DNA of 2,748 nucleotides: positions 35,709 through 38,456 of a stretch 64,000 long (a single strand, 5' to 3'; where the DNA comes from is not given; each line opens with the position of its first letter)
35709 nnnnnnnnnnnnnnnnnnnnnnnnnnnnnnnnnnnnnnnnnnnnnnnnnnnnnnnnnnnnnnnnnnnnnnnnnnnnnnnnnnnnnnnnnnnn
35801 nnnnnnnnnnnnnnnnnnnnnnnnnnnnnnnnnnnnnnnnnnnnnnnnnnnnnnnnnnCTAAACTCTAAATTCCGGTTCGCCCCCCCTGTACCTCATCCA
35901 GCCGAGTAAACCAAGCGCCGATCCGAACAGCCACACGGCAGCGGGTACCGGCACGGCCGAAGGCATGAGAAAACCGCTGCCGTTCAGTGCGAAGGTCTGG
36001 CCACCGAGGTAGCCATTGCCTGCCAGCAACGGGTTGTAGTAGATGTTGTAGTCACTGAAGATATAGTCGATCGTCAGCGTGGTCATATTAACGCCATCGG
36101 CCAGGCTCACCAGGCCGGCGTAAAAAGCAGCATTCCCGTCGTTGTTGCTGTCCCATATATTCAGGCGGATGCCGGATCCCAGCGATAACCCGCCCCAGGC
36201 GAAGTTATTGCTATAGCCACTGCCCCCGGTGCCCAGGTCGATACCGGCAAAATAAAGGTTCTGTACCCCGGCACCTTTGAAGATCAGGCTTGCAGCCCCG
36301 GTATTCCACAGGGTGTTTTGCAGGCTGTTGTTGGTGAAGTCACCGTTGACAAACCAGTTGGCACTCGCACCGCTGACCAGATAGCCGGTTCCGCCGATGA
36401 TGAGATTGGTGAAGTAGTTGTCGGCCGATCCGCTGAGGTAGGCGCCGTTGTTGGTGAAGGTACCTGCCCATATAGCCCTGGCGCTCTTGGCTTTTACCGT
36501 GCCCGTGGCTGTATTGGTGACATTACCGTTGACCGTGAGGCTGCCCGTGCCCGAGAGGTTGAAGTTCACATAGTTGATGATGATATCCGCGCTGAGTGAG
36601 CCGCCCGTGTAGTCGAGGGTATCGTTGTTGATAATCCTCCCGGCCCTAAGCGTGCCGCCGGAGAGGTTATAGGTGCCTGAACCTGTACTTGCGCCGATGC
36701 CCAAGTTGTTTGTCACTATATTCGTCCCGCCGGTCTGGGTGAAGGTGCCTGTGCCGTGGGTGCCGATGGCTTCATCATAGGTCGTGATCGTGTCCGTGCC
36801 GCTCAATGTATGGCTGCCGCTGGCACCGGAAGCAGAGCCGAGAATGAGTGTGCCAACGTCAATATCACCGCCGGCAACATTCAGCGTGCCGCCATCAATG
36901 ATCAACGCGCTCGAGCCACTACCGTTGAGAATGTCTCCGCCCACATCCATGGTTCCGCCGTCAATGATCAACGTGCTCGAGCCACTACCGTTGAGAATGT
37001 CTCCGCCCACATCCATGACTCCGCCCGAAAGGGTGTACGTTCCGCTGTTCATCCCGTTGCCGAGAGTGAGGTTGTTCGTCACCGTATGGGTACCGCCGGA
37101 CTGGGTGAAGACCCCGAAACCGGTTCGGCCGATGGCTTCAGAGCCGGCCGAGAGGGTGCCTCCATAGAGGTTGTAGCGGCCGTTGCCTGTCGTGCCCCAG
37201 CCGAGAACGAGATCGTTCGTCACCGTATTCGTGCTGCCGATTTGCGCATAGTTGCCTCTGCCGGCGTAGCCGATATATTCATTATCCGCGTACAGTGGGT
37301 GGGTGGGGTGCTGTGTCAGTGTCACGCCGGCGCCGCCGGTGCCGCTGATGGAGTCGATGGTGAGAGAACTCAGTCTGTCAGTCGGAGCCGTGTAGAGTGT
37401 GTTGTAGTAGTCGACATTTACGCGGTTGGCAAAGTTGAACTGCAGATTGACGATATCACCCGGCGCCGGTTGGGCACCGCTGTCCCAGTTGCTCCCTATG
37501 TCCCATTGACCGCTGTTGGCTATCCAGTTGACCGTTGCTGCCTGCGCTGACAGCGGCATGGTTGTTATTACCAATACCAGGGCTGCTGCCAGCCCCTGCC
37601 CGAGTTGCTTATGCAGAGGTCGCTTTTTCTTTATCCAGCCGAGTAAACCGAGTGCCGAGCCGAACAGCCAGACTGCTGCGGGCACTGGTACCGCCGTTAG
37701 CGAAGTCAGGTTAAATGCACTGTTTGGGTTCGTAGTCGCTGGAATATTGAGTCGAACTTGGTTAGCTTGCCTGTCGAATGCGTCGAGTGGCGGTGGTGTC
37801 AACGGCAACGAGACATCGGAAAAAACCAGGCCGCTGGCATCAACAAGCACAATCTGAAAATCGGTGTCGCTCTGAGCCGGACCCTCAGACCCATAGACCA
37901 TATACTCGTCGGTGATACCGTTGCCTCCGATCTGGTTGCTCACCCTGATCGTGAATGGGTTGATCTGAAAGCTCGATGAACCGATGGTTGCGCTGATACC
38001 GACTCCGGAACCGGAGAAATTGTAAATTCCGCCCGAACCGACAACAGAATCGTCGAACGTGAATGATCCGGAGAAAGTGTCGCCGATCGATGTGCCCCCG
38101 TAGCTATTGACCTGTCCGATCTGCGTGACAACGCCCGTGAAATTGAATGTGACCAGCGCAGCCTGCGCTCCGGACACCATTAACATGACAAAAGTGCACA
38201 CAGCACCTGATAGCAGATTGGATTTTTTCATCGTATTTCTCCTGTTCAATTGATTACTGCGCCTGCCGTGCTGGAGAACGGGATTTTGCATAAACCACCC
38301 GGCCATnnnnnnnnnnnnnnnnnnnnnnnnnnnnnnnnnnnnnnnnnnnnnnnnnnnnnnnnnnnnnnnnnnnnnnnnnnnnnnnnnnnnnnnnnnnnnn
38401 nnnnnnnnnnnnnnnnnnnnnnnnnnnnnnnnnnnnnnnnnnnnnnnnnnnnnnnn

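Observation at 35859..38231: One ORF encodes two complete signal-peptide / passenger / PEP-CTERM modules in tandem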

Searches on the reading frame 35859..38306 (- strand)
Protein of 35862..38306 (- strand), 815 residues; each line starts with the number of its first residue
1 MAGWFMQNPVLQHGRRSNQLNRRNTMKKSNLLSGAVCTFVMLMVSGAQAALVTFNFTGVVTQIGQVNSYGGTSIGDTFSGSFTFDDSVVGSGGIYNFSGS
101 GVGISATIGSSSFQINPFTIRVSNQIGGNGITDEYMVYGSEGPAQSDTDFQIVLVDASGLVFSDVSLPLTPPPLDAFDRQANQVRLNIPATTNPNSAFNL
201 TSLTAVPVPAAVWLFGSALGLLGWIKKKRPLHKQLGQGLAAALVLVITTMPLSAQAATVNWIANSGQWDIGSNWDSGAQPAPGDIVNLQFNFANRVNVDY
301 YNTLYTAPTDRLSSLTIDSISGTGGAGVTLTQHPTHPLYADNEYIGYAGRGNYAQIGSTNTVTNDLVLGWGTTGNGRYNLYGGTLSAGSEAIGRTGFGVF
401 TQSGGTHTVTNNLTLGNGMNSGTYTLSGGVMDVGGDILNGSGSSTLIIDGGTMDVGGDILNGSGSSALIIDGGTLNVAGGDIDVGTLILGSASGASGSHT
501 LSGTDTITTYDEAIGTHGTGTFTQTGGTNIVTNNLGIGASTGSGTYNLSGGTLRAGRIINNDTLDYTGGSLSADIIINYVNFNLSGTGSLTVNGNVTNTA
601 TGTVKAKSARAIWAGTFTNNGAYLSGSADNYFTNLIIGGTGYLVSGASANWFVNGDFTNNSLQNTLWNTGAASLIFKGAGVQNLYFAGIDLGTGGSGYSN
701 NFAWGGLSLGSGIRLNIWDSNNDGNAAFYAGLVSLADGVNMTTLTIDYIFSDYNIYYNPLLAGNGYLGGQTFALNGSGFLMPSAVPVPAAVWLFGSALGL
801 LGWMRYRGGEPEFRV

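Call 3: search_protein_families(library=ncbifam, proteins=[window:35859-38231:-], max_evalue=1)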
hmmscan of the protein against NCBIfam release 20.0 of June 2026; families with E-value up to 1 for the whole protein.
window:35859-38231:- (790 aa): 2 families
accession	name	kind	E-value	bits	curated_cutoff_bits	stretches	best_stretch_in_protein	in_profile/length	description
TIGR03370.1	VPLPA-CTERM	domain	1.8e-05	24.6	25.35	2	760-780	1-21/25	VPLPA-CTERM sorting domain-containing protein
TIGR02595.1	PEP_CTERM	domain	0.0008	20.1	16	1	181-204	1-23/24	PEP-CTERM sorting domain-containing protein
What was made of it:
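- On VPLPA-CTERM sorting domain (TIGR03370): Scores 24.6 bits against a cutoff of 25.35 (call 3).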

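Call 4: search_protein_families(library=pfam, proteins=[window:35859-38231:-], max_evalue=1)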
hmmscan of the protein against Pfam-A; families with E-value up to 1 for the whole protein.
window:35859-38231:- (790 aa): 1 family
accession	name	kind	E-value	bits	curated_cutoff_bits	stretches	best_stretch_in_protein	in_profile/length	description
PF07589.16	PEP-CTERM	-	0.0011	19.4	20.7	1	180-199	1-21/24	PEP-CTERM motif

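Call 5: find_encoding_contigs(protein=window:35862-38231:-, flank=10000, max_places=10)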
Protein window:35862-38231:- (790 aa): no gene with exactly this product is on record in the collection.

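Call 6: find_homologous_proteins(query=window:35862-38231:-)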
Query window:35862-38231:- (790 aa): 205 proteins with E <= 0.001 among 8000 candidates; the best 120 are listed.
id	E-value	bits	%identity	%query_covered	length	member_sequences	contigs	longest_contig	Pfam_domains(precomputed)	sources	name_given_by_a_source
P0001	0.0e+0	1712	100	100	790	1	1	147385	-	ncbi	-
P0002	3.1e-180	619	59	29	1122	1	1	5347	-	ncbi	-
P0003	3.3e-134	467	40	58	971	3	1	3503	-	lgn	-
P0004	5.8e-134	466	41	58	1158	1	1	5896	-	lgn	-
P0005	3.0e-131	457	40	62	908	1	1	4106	PF07589.17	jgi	jgi:hypothetical protein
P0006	1.0e-129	452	43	32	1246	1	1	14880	-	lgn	-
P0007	7.5e-118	413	42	57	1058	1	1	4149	PF07589.17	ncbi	-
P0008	3.2e-115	404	33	50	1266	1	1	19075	PF07589.17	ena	-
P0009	1.3e-111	392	33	41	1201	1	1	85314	-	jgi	jgi:hypothetical protein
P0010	2.2e-109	385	45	39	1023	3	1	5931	-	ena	-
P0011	6.3e-108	380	37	46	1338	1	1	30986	-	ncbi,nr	ncbi:MAG: hypothetical protein NT010_07440 [Proteobacteria bacterium]|nr:hypothetical protein [Pseud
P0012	1.4e-107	379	37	59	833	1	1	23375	-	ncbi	-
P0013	1.9e-102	362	34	60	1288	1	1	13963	-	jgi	jgi:hypothetical protein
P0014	7.8e-102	360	34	50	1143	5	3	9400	-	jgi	jgi:hypothetical protein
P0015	1.2e-97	346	43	30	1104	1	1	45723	PF07589.17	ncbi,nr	ncbi:MAG: PEP-CTERM sorting domain-containing protein [Nitrosomonadales bacterium]|nr:PEP-CTERM sort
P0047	1.4e-51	194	41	27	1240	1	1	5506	PF03797.26,PF06739.18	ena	-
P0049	3.2e-48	183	38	25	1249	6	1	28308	PF12951.14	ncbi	ncbi:MAG: autotransporter-associated beta strand repeat-containing protein [Thermoguttaceae bacteriu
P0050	3.7e-48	183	43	27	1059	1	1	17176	PF03797.26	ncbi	-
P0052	2.2e-47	180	45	27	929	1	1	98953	PF03797.26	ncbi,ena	-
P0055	1.0e-44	171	34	48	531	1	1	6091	-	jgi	jgi:T5SS/PEP-CTERM-associated repeat protein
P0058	7.2e-44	168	37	25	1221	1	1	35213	PF12951.14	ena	-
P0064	7.6e-41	158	44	27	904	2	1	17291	PF03797.26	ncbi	ncbi:MAG: autotransporter domain-containing protein [Desulfobaccales bacterium]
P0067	4.9e-39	152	44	34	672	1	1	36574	-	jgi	-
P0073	1.7e-37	147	47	27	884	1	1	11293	PF03797.26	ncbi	ncbi:MAG: autotransporter domain-containing protein, partial [Desulfobaccales bacterium]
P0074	1.5e-36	144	32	52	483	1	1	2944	-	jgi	jgi:T5SS/PEP-CTERM-associated repeat protein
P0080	8.6e-35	138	36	27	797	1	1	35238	PF12951.14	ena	-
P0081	1.3e-34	138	35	31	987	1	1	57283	PF12951.14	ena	-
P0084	1.1e-33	135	37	42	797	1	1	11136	-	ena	-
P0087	5.3e-33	132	44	14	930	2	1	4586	PF12951.14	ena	-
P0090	1.1e-32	131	41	27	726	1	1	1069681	PF12951.14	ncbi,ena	-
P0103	4.1e-28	116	35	30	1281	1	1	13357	PF12951.14,PF07589.17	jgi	jgi:autotransporter-associated beta strand protein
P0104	4.1e-28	116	34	57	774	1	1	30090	PF12951.14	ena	-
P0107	1.7e-27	114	31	43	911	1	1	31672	PF12951.14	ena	-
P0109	3.4e-26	110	41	27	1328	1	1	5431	PF03797.26,PF06739.18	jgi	-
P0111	1.5e-25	108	30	41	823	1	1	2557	PF12951.14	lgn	-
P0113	5.9e-25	106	35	37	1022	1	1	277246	-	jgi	jgi:T5SS/PEP-CTERM-associated repeat protein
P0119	3.8e-24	103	38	25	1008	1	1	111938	PF12951.14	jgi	jgi:hypothetical protein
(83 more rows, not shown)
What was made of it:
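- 35955..37538 (-): Module 2 passenger (aa 232-759), a Gly/Thr/Asn-rich beta-helix-type repeat protein of the kind sources name T5SS/PEP-CTERM-associated repeat or autotransporter-associated. 119 homologues, some carrying those source names (call 6).
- On T5SS/PEP-CTERM-associated repeat proteins: Homologues P0055, P0074 and P0113 carry that JGI name, and others carry PF12951 (call 6).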

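Call 7: find_encoding_contigs(protein=P0001, flank=10000, max_places=10)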
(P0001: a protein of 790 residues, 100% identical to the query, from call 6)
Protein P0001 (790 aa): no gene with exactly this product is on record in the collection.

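Call 8: list_cluster_members(proteins=[P0001, P0002])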
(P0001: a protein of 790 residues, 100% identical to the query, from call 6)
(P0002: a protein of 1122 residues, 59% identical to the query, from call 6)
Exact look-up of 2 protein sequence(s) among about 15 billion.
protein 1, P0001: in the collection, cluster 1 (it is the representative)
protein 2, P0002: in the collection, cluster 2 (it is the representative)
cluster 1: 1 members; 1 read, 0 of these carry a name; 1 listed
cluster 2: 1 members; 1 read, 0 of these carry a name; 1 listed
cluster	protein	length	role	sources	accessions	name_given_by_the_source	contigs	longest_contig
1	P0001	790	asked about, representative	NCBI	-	-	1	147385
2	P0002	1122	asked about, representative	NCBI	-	-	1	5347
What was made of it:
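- Checked: The exact 790-aa protein is in NCBI as a singleton on a 147,385-bp contig (calls 6, 8).
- The protein is a singleton (call 8).
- Tried and rejected: Exact look-ups found no encoding contig (calls 5, 7) and only a singleton cluster (call 8).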

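Call 16: find_encoding_contigs(protein=P0084, flank=10000, max_places=4)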
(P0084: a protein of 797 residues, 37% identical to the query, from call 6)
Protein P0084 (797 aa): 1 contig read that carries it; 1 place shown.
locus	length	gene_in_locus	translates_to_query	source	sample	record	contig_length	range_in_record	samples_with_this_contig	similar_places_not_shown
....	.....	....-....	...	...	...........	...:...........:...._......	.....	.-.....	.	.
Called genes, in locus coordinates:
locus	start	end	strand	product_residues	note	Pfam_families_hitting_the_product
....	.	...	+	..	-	?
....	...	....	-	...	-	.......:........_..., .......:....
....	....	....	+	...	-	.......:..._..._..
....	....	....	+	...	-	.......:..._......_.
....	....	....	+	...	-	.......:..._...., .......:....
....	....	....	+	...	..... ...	-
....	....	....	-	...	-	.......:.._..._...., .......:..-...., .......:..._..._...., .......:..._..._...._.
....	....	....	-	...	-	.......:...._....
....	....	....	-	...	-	-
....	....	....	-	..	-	-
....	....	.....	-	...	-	-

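Call 17: find_encoding_contigs(protein=P0067, flank=10000, max_places=4)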
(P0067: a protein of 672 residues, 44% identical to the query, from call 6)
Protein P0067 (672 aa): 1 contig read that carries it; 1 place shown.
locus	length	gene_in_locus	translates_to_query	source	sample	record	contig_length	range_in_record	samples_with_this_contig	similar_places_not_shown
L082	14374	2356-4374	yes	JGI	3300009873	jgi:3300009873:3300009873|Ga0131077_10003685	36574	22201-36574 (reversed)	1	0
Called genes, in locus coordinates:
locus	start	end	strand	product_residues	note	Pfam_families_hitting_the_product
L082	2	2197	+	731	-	PF04055:Radical_SAM, PF19288:CofH_C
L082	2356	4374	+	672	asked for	-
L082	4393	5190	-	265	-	PF09955:DUF2189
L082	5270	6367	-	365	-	PF12146:Hydrolase_4 (faint), PF00561:Abhydrolase_1, PF12697:Abhydrolase_6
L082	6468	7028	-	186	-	PF02245:Pur_DNA_glyco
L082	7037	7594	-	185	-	PF13640:2OG-FeII_Oxy_3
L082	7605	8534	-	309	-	PF04381:RdgC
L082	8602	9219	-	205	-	-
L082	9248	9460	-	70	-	PF04102:SlyX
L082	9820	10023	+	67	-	PF00313:CSD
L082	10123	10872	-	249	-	-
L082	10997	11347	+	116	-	-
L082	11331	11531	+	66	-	PF02810:SEC-C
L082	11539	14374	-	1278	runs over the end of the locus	PF17164:DUF5122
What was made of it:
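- Tried and rejected: There is none (calls 16, 17).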

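Call 80: list_cluster_members(proteins=[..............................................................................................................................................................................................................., window:35862-37616:-, window:35862-37574:-, window:35862-37559:-, window:35862-38306:-])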
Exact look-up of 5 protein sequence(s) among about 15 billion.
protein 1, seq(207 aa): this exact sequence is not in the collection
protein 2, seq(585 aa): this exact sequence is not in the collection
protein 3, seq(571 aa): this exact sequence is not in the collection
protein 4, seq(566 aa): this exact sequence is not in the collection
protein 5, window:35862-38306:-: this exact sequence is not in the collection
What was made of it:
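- Tried and rejected: Hypothetical unfused products (gene 1 ending KKKATSA; gene 2 from CTG, TTG or ATG) are absent from the 15-billion-protein collection (call 80).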

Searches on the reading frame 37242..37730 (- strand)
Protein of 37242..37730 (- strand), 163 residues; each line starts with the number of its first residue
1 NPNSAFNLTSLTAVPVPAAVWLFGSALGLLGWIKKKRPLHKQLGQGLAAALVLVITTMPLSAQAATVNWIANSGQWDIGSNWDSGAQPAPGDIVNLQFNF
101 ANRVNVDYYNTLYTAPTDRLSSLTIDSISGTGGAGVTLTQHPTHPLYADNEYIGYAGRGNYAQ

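Call 25: find_homologous_proteins(query=window:37242-37730:-, max_evalue=0.01)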
Query seq(163 aa) (163 aa): 651 proteins with E <= 0.01 among 2470 candidates; the best 120 are listed.
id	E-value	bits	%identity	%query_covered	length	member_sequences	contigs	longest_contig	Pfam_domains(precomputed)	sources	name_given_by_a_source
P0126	9.2e-13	67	65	21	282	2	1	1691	PF07603.18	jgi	jgi:hypothetical protein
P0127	1.9e-6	46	71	17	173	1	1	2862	-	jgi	jgi:hypothetical protein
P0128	9.0e-6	44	84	15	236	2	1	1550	-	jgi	jgi:hypothetical protein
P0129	9.5e-6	44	71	17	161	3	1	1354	-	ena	-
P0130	1.5e-5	43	79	17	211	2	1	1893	-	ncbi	-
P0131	1.8e-5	43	96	15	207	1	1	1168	-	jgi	jgi:hypothetical protein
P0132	1.9e-5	43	65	23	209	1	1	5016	-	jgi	jgi:hypothetical protein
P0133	1.9e-5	43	75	22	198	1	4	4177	-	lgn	-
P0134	2.2e-5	43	75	17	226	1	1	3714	-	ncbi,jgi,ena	-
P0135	2.2e-5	43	79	12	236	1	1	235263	-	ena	-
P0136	2.4e-5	42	64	22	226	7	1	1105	-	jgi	jgi:hypothetical protein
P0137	2.6e-5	42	75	20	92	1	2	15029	-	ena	-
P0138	2.7e-5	42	71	21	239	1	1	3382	-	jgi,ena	-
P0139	2.9e-5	42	66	23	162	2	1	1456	-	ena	-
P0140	3.1e-5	42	72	20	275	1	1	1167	-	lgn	-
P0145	3.7e-5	42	67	20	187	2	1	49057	-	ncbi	ncbi:MAG: VPLPA-CTERM sorting domain-containing protein [Gammaproteobacteria bacterium]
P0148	4.3e-5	42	67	20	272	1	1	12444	-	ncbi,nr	ncbi:MAG: VPLPA-CTERM sorting domain-containing protein [Gammaproteobacteria bacterium]|nr:VPLPA-CTE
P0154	7.1e-5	41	85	17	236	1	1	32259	-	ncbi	ncbi:MAG: VPLPA-CTERM sorting domain-containing protein [Gammaproteobacteria bacterium]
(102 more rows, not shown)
